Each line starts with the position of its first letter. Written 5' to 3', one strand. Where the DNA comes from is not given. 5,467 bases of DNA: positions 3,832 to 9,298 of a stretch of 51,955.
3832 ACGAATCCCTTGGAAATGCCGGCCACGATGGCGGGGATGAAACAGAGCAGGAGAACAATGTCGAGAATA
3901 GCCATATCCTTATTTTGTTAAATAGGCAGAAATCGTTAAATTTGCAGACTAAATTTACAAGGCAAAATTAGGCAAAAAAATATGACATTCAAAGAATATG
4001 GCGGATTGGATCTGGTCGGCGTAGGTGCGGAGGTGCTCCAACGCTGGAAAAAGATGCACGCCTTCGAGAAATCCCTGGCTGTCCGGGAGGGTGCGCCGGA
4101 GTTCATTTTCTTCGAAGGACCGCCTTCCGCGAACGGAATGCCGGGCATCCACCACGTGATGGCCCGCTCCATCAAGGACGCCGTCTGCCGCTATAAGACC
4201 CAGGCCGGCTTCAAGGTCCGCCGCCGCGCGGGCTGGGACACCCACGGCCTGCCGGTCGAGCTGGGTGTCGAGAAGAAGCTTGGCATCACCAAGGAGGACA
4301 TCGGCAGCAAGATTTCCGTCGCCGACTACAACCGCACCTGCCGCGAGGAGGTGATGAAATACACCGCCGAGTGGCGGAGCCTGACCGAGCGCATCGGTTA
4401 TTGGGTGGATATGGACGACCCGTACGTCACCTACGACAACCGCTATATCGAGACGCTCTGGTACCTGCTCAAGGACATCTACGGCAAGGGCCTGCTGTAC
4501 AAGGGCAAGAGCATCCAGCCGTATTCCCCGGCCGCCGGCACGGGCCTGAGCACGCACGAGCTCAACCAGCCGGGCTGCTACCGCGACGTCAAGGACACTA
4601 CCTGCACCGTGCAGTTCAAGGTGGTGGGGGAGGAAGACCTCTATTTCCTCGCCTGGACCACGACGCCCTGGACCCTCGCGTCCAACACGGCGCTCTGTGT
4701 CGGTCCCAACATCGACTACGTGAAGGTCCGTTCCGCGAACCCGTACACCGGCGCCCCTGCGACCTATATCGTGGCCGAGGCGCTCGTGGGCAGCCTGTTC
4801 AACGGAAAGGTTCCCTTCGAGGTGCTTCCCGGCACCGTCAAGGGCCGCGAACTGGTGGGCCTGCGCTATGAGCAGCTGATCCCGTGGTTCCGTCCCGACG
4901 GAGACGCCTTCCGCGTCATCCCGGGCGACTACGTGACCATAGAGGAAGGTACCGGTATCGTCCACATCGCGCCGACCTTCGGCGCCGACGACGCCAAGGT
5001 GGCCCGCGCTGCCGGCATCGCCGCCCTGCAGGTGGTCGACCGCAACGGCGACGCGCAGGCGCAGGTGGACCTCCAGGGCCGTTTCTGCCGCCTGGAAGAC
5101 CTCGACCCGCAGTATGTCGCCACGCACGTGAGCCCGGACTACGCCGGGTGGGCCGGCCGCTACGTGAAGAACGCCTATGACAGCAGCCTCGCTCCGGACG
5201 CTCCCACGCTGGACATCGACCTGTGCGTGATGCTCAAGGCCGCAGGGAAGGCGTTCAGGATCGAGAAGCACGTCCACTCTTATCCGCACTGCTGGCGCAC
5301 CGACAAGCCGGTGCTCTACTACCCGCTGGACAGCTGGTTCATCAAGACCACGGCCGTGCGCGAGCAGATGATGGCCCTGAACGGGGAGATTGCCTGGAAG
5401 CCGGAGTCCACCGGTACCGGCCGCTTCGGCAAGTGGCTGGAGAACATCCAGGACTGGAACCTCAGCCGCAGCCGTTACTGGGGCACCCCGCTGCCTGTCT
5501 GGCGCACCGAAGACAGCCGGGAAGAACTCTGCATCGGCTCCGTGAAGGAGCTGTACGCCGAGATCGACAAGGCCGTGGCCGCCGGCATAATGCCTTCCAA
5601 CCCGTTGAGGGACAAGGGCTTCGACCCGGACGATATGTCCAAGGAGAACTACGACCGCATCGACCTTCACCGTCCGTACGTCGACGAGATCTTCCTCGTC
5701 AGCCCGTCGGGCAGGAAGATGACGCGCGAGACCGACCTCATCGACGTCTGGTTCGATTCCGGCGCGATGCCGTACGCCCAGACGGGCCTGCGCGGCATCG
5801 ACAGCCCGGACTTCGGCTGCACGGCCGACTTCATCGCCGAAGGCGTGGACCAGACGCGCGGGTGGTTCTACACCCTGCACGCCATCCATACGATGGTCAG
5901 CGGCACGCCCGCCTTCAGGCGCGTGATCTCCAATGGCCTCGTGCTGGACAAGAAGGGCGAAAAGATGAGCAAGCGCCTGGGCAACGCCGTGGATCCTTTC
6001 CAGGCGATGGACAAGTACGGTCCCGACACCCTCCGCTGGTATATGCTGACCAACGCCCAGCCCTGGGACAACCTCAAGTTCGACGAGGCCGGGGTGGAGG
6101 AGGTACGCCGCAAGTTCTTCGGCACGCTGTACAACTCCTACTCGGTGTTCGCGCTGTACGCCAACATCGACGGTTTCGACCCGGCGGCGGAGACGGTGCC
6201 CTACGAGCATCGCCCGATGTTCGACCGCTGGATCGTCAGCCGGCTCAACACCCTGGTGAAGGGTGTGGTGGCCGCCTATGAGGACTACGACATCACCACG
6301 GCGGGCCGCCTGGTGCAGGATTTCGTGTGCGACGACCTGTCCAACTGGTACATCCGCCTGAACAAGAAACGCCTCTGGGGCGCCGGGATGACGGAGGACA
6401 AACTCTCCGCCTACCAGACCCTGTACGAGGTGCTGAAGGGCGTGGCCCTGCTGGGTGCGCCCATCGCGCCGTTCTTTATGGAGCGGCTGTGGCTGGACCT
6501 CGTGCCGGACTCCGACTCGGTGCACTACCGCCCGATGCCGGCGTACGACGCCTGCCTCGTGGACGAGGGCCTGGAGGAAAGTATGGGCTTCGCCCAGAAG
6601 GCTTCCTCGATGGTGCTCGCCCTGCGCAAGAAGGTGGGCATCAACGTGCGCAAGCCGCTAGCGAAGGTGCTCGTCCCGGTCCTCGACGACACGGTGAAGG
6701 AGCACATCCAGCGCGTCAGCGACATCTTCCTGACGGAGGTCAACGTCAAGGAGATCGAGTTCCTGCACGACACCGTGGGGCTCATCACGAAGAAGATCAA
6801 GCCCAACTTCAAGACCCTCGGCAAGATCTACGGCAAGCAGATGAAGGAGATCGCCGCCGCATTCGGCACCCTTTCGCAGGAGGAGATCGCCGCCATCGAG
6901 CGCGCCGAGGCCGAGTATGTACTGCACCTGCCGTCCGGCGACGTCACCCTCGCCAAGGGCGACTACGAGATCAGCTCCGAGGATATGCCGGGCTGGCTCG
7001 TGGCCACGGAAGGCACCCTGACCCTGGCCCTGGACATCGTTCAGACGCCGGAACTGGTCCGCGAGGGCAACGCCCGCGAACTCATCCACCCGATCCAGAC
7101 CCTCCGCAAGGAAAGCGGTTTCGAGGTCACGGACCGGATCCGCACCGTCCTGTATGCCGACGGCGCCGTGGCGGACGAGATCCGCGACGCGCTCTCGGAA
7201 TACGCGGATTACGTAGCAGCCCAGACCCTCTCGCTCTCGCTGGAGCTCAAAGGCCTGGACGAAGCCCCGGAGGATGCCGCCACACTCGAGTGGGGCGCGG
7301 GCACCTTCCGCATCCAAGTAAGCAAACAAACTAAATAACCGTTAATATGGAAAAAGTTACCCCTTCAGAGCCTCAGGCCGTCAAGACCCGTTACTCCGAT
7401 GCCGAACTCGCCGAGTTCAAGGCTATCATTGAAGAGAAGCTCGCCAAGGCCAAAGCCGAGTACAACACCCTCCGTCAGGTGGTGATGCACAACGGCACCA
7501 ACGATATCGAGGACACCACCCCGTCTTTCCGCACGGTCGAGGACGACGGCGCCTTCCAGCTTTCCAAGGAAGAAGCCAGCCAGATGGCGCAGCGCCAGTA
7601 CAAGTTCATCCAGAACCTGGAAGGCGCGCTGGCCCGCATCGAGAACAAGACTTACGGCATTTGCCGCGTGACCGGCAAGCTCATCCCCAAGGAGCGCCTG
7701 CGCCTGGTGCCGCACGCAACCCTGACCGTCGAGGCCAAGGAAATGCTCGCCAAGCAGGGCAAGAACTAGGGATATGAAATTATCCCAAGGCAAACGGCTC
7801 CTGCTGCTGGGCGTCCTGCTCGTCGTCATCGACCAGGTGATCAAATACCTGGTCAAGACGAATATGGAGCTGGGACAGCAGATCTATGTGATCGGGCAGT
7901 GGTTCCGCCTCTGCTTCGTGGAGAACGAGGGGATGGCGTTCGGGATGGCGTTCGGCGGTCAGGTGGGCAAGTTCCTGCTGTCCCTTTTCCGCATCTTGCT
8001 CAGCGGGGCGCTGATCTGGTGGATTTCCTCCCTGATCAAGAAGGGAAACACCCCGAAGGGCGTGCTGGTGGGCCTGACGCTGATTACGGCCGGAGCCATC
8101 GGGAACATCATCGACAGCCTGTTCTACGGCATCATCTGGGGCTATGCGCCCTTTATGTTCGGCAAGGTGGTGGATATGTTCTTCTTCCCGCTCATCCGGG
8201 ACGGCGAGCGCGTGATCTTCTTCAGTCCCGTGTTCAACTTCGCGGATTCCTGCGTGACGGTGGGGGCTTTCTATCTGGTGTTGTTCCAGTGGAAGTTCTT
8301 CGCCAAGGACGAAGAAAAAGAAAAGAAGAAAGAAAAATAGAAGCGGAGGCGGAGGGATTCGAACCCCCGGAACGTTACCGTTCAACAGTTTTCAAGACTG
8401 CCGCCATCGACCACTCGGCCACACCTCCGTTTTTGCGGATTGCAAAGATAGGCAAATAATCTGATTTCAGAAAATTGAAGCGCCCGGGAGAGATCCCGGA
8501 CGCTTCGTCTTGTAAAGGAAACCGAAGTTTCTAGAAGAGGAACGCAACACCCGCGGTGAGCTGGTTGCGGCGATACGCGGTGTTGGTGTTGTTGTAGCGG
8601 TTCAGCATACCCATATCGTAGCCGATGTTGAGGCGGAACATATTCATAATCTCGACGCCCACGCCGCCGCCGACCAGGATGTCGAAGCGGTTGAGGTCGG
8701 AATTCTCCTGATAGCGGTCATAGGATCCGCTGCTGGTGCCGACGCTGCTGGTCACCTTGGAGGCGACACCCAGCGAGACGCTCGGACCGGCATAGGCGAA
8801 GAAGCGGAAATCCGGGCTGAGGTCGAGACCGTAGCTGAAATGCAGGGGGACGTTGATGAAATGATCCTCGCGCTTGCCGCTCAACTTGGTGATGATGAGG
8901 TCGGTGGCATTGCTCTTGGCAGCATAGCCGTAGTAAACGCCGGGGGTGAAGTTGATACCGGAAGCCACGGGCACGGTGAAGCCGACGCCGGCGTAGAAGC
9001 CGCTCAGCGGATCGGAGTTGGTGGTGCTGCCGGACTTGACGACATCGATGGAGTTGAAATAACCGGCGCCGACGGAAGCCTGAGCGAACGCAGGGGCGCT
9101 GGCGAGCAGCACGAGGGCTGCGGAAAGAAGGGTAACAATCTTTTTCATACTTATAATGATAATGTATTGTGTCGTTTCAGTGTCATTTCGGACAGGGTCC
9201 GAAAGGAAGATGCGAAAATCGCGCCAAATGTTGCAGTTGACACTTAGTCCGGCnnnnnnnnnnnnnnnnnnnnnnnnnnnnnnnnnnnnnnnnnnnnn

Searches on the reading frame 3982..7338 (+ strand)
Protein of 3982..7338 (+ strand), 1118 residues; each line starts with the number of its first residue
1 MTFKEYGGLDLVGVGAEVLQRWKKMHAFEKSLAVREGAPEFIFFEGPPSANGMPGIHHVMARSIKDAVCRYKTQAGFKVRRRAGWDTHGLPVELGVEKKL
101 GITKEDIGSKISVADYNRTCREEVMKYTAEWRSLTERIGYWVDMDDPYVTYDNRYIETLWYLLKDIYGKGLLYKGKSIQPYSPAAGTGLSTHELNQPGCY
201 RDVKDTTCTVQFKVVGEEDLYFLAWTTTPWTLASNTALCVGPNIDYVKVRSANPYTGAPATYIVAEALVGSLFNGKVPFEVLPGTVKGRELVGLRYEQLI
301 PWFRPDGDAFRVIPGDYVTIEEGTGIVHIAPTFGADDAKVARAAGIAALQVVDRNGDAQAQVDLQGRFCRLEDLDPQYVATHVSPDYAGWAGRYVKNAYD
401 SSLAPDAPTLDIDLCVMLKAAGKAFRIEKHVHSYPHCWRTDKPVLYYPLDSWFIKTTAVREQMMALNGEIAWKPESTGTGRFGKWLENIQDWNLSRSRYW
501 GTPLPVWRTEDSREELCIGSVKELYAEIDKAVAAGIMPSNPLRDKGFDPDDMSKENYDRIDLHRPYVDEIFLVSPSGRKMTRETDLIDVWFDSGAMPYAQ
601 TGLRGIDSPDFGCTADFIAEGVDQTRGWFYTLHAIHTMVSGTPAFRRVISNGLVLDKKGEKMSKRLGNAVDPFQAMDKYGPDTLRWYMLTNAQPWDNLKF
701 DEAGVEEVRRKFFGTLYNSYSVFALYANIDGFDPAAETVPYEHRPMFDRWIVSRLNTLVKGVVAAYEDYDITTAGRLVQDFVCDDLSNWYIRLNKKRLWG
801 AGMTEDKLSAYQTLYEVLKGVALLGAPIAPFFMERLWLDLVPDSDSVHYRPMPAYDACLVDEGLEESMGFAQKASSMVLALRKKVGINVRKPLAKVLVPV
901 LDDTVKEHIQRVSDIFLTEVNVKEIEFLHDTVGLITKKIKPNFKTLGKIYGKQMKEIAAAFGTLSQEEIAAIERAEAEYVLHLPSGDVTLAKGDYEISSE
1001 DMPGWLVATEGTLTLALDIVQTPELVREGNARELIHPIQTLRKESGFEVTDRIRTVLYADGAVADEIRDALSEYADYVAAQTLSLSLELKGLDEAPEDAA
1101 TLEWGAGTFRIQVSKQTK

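Call 73: search_protein_families(library=pfam, proteins=[window:3982-7338:+], max_evalue=0.001)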
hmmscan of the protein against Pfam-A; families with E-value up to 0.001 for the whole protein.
window:3982-7338:+ (1118 aa): 5 families
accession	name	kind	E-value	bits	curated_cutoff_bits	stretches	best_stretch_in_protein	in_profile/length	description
PF00133.28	tRNA-synt_1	-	1e-109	367.5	22.7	1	18-699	2-412/414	tRNA synthetases class I (I, L, M and V)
PF19302.4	DUF5915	-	8.8e-48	162.9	27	1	914-1115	2-194/195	Domain of unknown function (DUF5915)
PF08264.19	Anticodon_1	-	4e-32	111.6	25.1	1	748-895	1-146/148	Anticodon-binding domain of tRNA ligase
PF09334.17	tRNA-synt_1g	-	9.9e-15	54.6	20.1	1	640-705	307-371/391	tRNA synthetases class I (M)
PF01406.26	tRNA-synt_1e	-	0.00044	20.1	27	1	636-708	229-299/301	tRNA synthetases class I (C) catalytic domain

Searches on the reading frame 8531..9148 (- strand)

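Call 73: search_protein_families(library=pfam, proteins=[window:8531-9148:-], max_evalue=0.001)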
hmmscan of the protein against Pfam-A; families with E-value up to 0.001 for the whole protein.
window:8531-9148:- (205 aa): 2 families
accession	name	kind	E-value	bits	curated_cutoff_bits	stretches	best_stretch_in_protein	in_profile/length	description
PF13568.12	OMP_b-brl_2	-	1.2e-16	61.7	27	1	37-181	26-170/175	Outer membrane protein beta-barrel domain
PF13505.12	OMP_b-brl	-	8.5e-09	36.2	28.7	1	9-205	2-175/175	Outer membrane protein beta-barrel domain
